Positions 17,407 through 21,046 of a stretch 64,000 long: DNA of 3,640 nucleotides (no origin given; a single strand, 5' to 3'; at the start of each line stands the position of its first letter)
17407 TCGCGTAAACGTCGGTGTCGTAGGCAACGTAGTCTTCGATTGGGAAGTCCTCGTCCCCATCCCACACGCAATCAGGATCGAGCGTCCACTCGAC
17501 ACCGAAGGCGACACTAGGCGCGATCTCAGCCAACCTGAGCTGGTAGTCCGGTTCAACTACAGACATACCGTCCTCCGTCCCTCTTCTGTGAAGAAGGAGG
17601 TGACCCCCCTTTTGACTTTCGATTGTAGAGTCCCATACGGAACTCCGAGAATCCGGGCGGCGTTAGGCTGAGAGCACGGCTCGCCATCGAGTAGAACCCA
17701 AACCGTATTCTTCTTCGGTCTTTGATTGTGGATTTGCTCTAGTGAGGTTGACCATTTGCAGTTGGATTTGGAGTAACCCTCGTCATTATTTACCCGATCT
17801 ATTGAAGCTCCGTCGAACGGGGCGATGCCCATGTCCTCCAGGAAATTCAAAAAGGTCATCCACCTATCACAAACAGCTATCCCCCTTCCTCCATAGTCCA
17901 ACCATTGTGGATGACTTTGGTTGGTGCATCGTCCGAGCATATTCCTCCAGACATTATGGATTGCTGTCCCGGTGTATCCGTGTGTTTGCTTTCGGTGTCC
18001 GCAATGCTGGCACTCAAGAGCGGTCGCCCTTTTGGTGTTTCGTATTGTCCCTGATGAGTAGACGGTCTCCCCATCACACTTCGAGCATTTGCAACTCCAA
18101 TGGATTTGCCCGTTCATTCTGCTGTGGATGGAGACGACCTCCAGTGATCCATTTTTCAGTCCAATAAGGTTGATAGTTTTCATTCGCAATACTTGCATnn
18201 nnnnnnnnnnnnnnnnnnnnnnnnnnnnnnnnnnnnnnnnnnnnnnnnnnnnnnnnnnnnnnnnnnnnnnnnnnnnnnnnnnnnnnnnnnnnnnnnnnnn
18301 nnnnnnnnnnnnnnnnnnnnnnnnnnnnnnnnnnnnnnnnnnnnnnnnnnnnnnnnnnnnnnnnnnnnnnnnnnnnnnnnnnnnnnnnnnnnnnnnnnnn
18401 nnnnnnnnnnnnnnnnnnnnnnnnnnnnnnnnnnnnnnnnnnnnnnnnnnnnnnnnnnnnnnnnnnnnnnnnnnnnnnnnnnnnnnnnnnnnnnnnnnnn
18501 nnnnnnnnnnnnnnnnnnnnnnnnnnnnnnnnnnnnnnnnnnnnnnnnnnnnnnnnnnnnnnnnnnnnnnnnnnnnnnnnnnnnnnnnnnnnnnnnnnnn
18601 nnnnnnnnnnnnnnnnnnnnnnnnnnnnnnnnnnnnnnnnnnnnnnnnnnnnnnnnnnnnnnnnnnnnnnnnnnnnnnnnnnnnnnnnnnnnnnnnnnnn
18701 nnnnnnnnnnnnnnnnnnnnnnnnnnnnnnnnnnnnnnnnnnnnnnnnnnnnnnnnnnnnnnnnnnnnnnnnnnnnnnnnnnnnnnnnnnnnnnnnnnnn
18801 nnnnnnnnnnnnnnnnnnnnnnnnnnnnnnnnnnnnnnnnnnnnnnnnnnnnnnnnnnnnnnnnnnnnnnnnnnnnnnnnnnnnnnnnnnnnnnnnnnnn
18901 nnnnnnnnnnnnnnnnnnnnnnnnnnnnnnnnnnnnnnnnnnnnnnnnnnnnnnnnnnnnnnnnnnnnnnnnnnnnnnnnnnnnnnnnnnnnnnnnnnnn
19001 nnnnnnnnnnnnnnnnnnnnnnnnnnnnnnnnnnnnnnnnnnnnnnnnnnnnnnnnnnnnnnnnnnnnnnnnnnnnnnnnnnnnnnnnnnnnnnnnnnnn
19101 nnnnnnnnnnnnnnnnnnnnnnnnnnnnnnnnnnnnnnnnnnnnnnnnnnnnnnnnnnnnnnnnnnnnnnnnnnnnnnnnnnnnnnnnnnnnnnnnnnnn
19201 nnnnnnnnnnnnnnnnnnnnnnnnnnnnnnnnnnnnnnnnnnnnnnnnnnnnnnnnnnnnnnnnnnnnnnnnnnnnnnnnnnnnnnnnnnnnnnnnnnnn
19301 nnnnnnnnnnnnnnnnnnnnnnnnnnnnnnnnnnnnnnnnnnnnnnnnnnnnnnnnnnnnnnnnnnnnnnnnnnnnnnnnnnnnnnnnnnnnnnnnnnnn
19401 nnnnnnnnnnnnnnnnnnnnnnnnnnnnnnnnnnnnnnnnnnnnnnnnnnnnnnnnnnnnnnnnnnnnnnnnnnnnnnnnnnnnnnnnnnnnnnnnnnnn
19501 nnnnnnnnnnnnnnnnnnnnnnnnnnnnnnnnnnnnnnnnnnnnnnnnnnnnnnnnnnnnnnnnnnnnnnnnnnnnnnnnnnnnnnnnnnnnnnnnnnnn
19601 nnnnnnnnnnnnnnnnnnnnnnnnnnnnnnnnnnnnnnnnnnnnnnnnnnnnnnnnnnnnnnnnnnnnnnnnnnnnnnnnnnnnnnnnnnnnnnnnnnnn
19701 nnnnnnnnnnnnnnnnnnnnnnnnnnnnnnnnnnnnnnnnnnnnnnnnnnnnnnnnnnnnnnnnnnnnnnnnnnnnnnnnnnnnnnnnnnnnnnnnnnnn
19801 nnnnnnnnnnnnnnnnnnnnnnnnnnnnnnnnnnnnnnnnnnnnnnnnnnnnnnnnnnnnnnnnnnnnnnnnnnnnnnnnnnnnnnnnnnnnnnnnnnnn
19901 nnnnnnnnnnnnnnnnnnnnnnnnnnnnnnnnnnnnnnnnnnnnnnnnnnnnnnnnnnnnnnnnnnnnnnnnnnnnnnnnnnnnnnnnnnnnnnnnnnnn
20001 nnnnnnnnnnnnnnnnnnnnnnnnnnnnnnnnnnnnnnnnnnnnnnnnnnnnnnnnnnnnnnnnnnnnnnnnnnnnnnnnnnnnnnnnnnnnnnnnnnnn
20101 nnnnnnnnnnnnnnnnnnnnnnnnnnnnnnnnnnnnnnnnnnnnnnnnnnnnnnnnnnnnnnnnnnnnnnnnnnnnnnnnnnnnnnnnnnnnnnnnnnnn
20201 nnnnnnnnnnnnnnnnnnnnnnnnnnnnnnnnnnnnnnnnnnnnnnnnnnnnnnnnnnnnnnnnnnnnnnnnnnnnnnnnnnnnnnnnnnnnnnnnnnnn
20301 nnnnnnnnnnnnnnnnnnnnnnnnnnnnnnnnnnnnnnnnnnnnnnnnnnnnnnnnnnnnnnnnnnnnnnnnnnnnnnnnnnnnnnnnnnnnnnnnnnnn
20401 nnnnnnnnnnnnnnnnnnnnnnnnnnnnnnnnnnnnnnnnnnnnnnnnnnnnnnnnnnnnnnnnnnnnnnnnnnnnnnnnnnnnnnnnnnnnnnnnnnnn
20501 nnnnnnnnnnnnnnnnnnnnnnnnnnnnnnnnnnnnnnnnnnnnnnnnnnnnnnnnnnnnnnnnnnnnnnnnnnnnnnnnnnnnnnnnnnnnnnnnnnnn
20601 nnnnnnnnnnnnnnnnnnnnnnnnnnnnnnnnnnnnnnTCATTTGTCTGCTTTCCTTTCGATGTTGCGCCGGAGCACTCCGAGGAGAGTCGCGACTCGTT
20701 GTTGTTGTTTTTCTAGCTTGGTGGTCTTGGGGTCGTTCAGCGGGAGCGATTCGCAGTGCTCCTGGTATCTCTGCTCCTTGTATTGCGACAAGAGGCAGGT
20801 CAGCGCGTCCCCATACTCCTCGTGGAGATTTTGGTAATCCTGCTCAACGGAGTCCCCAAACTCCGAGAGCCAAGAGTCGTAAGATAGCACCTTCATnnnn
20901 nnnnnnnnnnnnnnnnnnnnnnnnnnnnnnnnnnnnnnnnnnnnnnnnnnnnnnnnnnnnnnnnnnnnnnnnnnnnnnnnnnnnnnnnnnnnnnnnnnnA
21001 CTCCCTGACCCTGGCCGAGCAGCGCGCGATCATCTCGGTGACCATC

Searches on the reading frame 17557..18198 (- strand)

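Call 54: search_protein_families(library=pfam, proteins=[window:17557-18198:-], max_evalue=0.01)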
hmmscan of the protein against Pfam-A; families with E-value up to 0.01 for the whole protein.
window:17557-18198:- (213 aa): 2 families
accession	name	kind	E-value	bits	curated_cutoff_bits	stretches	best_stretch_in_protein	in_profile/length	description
PF05225.22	HTH_psq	-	0.00047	20.3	20.4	1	172-198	15-39/45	helix-turn-helix, Psq domain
PF21817.3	CapR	-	0.0025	18.4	24.2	0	13-57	10-55/67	CapR homology domain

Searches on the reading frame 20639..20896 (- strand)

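Call 11: search_protein_families(library=phrogs, proteins=[window:20639-20896:-], max_evalue=0.01)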
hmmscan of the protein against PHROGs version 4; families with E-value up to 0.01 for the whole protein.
window:20639-20896:- (85 aa): 1 family
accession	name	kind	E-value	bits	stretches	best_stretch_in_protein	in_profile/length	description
phrog_34815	-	unknown function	0.0021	18.6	1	4-72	55-127/224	-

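Call 14: search_protein_families(library=pfam, proteins=[window:20639-20896:-], max_evalue=0.01)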
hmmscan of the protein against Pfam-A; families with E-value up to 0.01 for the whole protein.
window:20639-20896:- (85 aa): 0 families
